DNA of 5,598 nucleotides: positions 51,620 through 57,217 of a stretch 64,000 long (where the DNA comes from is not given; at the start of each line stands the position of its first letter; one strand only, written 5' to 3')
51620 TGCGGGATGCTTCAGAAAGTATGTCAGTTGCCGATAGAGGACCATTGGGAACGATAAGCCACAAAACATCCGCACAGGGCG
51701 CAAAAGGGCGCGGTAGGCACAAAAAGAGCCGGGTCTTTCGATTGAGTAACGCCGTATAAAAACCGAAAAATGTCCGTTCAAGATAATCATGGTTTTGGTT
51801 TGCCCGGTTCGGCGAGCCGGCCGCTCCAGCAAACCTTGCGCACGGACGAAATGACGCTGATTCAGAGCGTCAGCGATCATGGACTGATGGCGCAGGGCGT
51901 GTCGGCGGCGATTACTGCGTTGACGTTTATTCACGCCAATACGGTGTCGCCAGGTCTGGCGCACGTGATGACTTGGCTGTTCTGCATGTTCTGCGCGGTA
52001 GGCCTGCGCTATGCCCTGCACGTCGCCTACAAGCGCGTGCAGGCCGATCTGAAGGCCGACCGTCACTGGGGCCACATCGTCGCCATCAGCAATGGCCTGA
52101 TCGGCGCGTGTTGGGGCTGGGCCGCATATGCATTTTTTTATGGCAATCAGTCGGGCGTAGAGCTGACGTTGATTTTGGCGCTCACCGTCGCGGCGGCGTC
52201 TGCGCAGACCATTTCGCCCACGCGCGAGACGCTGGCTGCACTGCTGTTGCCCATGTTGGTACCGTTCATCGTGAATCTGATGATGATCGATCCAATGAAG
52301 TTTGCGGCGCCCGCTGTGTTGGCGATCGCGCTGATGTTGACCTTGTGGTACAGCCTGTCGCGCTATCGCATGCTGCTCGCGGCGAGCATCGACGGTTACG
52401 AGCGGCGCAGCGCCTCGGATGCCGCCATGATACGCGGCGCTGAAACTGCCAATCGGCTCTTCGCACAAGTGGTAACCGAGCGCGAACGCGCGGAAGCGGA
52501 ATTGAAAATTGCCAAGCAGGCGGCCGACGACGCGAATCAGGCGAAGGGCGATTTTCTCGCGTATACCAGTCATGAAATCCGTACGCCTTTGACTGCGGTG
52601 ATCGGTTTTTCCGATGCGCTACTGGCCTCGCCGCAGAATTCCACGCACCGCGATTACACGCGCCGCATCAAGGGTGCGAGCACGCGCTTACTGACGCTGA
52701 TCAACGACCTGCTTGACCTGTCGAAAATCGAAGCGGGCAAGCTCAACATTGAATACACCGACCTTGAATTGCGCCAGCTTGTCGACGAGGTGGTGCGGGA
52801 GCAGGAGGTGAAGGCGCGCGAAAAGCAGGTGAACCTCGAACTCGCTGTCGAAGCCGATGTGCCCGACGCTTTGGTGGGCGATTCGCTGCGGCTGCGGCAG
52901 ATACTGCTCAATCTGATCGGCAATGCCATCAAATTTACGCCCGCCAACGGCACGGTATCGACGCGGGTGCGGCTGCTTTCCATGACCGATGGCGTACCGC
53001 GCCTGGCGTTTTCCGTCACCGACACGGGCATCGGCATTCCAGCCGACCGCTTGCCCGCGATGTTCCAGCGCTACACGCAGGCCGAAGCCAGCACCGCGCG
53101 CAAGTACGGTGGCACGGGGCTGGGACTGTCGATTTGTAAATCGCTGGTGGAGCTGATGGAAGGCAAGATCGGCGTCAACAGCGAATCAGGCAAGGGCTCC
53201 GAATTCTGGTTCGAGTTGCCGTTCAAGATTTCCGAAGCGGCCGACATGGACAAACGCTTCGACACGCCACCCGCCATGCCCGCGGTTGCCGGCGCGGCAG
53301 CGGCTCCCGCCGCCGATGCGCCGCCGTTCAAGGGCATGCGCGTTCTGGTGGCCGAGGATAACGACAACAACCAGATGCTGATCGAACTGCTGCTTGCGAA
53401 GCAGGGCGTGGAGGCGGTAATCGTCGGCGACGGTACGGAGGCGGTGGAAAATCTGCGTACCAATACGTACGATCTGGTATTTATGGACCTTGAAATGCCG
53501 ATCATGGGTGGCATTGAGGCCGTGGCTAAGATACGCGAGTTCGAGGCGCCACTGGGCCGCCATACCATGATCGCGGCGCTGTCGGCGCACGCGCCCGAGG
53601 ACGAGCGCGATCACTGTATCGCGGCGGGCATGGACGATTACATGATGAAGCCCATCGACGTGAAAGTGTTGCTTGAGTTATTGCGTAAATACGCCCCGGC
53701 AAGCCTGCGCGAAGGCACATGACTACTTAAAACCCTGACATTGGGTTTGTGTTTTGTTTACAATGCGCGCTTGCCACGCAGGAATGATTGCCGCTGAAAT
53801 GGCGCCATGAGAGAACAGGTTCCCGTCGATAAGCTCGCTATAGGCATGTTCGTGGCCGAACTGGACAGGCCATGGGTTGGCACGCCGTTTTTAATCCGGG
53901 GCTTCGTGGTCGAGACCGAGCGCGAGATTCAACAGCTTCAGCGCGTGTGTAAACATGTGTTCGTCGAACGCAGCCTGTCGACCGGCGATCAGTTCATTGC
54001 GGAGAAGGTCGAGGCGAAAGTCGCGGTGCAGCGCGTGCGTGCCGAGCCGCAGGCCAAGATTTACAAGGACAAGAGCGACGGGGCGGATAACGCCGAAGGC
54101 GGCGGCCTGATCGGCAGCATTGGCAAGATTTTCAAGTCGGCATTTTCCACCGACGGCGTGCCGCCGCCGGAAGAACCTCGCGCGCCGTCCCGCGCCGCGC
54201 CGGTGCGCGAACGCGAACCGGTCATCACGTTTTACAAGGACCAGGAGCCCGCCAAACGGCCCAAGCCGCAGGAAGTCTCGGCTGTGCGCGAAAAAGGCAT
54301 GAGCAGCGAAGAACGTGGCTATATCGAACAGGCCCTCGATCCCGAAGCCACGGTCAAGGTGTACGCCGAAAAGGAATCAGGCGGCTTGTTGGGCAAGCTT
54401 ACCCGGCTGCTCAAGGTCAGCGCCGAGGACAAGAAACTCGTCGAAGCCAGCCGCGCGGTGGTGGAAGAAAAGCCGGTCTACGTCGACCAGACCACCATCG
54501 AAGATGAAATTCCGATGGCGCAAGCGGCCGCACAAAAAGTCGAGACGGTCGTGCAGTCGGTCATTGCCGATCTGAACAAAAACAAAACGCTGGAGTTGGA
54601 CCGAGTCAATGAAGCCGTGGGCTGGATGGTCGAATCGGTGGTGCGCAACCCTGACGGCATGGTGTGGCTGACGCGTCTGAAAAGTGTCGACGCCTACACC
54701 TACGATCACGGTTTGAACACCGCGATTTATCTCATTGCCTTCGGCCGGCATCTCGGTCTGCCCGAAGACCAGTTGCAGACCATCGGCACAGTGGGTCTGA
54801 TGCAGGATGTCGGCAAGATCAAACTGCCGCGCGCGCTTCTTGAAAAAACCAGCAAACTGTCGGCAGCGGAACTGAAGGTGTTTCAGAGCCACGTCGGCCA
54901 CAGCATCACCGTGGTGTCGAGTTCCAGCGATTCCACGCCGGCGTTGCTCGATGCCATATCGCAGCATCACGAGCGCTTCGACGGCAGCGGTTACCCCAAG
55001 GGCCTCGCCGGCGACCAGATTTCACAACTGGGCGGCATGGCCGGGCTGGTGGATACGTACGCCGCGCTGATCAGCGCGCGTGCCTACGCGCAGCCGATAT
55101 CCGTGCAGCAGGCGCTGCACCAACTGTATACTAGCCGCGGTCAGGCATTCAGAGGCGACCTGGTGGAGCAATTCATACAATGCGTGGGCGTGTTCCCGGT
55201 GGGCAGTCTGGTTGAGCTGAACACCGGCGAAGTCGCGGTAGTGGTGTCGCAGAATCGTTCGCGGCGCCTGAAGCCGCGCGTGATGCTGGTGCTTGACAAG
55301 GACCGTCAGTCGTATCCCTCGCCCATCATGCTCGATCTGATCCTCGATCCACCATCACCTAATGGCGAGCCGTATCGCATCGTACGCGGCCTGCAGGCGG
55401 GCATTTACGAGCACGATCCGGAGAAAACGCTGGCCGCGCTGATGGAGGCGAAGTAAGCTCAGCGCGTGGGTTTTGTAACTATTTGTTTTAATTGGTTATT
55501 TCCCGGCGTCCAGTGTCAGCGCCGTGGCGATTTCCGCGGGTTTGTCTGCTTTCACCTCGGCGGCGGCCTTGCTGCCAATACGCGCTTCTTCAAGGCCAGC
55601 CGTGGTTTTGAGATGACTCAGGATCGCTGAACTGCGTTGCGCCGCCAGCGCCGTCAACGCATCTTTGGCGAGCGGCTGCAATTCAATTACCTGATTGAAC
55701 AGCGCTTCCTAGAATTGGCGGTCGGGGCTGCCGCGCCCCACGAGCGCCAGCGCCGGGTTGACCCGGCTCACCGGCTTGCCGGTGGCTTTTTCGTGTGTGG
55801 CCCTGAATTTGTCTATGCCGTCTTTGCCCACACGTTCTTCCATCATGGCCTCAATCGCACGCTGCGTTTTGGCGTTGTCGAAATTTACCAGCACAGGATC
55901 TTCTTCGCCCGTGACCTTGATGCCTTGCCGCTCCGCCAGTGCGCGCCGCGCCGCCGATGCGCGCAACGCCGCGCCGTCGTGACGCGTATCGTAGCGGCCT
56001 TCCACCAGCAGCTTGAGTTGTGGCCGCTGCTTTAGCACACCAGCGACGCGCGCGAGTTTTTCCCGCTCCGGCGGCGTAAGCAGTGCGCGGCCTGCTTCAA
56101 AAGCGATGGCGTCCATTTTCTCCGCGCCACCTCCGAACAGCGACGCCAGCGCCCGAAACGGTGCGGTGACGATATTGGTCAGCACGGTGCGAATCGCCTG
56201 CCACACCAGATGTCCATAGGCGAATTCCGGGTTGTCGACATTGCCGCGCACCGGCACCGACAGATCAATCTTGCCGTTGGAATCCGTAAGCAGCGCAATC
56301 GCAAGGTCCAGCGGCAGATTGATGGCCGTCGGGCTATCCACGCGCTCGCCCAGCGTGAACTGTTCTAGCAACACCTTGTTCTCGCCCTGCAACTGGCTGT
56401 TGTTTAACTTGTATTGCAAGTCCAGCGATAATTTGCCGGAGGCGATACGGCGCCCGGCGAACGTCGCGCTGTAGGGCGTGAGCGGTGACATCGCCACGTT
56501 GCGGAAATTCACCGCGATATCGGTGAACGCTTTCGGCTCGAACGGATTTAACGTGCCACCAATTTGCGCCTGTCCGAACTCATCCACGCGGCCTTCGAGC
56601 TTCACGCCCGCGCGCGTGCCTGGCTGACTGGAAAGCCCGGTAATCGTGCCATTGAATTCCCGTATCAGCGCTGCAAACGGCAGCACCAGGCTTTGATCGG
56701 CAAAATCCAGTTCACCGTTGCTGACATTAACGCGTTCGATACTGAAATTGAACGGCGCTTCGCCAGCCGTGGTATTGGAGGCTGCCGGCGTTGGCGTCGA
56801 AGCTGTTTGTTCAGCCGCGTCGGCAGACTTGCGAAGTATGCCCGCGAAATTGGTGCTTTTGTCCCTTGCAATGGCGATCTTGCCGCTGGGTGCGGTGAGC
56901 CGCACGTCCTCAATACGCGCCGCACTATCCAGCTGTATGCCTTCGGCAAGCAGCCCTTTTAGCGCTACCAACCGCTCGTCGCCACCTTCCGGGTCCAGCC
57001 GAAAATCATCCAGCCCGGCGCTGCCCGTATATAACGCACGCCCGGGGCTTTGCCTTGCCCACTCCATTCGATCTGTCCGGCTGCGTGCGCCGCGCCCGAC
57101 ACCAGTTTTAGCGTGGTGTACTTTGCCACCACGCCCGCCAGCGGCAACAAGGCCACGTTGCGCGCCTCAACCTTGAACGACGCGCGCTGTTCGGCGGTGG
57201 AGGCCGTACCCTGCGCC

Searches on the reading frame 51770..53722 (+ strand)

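Call 25: search_protein_families(library=pfam, proteins=[window:51770-53722:+], max_evalue=0.00001)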
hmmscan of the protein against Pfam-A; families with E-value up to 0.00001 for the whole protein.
window:51770-53722:+ (650 aa): 3 families
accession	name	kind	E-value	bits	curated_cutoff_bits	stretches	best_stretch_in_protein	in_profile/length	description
PF02518.31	HATPase_c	-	1.3e-31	109.8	26.4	1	370-486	1-110/111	Histidine kinase-, DNA gyrase B-, and HSP90-like ATPase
PF00072.30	Response_reg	-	7.9e-23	81.2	30.2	1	525-638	1-110/111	Response regulator receiver domain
PF00512.31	HisKA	-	5.2e-21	74.9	26.9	1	258-323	1-66/66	His Kinase A (phospho-acceptor) domain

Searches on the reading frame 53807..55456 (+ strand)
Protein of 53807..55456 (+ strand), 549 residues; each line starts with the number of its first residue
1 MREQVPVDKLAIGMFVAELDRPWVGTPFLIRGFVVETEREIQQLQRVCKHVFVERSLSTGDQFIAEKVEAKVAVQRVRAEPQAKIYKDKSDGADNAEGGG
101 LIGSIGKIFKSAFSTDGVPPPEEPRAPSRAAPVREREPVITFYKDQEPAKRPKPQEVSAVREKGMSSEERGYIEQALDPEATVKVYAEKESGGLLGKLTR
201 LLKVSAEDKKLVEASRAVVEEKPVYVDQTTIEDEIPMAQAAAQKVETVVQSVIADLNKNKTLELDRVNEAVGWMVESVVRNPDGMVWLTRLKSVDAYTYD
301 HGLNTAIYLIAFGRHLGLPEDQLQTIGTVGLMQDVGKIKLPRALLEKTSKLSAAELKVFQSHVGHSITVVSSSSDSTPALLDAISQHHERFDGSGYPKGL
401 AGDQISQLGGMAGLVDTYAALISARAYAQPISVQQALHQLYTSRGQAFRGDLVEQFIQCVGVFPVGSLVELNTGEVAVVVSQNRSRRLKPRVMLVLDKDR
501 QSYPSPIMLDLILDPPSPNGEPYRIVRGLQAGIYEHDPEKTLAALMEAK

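Call 25: search_protein_families(library=pfam, proteins=[window:53807-55456:+], max_evalue=0.00001)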
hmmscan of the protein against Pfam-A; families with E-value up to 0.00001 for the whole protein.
window:53807-55456:+ (549 aa): 3 families
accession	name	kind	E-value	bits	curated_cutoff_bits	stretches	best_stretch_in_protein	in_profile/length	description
PF13487.12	HD_5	-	1.6e-24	87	27.2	1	309-446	25-164/170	HD domain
PF11871.13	DUF3391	-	1.1e-17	65.2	27.8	1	4-84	3-84/136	Domain of unknown function (DUF3391)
PF01966.28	HD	-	5.7e-06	27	22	0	298-420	1-115/116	HD domain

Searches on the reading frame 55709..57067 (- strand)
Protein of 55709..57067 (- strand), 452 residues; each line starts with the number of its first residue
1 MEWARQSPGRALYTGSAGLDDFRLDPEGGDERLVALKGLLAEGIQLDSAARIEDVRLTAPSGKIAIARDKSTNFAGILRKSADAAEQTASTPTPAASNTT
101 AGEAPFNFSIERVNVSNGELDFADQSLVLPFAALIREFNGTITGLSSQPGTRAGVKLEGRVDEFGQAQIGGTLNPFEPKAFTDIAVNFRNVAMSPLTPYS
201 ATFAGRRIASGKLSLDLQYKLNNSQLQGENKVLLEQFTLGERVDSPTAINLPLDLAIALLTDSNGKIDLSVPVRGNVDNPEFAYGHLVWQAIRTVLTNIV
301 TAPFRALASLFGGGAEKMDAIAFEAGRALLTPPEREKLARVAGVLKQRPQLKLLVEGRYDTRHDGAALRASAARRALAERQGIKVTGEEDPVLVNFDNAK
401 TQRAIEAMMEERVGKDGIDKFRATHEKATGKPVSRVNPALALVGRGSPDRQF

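Call 25: search_protein_families(library=pfam, proteins=[window:55709-57067:-], max_evalue=0.00001)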
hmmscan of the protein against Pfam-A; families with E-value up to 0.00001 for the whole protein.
window:55709-57067:- (452 aa): 1 family
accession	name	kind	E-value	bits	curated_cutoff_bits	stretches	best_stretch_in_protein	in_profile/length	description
PF05359.17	DUF748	-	8.6e-144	481.4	50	1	10-423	575-983/1037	Domain of Unknown Function (DUF748)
